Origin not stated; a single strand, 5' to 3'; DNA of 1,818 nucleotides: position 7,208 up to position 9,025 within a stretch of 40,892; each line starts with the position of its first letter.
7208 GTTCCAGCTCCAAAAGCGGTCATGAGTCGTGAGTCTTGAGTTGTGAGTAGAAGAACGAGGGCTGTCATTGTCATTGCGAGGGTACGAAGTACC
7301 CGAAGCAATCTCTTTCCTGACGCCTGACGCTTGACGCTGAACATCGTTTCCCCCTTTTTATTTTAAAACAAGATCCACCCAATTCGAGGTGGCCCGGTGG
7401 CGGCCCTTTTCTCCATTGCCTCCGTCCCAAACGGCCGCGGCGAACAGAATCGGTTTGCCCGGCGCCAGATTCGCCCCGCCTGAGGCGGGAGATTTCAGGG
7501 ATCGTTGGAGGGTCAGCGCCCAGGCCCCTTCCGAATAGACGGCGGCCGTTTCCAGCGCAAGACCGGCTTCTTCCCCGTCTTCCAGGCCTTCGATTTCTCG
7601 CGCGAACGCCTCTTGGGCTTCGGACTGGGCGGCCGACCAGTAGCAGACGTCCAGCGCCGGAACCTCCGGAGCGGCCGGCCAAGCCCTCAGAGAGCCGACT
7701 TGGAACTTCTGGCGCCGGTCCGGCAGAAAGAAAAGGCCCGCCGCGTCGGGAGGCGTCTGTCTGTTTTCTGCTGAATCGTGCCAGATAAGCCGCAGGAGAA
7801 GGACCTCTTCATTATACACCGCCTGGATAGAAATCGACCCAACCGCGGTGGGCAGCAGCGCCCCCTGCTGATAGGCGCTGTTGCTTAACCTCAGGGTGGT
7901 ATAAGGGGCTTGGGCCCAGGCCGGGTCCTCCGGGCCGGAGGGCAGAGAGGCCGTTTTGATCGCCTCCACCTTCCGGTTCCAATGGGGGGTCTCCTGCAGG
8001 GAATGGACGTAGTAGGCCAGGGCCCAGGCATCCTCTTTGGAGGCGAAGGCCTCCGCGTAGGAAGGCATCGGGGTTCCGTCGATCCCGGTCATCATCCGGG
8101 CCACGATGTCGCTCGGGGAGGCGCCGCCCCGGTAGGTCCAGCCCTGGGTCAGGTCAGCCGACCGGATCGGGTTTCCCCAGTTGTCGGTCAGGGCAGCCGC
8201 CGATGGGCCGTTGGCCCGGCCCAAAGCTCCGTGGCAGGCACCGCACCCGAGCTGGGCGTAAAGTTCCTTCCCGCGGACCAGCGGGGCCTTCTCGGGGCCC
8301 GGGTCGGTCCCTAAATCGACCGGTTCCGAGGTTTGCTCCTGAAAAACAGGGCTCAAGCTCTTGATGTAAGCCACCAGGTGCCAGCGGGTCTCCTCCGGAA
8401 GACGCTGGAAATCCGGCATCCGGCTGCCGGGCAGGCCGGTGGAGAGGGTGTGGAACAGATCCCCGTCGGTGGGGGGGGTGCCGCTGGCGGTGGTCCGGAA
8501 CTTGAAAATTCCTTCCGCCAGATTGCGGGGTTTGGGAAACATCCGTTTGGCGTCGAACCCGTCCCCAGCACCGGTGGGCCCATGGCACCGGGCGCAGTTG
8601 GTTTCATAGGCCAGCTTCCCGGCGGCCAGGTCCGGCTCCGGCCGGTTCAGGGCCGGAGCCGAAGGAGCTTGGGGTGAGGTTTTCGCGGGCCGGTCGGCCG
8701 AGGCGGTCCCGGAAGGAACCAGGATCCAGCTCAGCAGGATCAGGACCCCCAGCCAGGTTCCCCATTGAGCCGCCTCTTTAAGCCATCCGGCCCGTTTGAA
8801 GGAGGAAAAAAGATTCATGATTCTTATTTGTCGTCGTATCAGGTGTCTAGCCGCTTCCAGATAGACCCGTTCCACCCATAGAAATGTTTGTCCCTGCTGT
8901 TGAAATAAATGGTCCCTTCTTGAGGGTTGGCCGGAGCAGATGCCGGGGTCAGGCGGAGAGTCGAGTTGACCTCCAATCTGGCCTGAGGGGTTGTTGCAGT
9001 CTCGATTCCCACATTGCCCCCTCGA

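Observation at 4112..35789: Family of inverted heptanucleotide-array hairpins at gene boundaries (H1-H5)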

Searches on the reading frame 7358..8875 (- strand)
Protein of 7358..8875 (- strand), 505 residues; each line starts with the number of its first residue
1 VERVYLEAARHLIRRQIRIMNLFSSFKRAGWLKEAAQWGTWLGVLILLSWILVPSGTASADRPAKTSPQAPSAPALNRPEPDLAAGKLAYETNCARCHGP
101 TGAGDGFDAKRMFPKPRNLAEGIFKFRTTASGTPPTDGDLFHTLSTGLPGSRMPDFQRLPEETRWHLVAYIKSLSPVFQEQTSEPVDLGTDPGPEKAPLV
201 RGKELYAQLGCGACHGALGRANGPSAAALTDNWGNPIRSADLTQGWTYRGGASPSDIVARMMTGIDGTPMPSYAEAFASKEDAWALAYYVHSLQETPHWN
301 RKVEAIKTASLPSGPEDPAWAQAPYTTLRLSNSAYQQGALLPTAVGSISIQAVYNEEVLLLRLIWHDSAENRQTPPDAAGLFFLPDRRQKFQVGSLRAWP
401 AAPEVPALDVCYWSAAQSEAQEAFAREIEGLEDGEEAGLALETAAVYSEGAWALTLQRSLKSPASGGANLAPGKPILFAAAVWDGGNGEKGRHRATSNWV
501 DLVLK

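Call 16: search_protein_families(library=pfam, proteins=[window:7358-8875:-], max_evalue=0.01)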
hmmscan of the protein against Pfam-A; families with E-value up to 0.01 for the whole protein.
window:7358-8875:- (505 aa): 3 families
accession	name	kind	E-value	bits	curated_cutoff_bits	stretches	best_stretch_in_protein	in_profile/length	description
PF00034.26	Cytochrom_C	-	2.1e-23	83.9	21.3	2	84-175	2-90/90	Cytochrome c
PF13442.11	Cytochrome_CBB3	-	9.2e-20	71.2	27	2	82-171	2-68/68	Cytochrome C oxidase, cbb3-type, subunit III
PF09459.16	EB_dh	-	7.7e-16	59.3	33.3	2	414-494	165-235/236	Ethylbenzene dehydrogenase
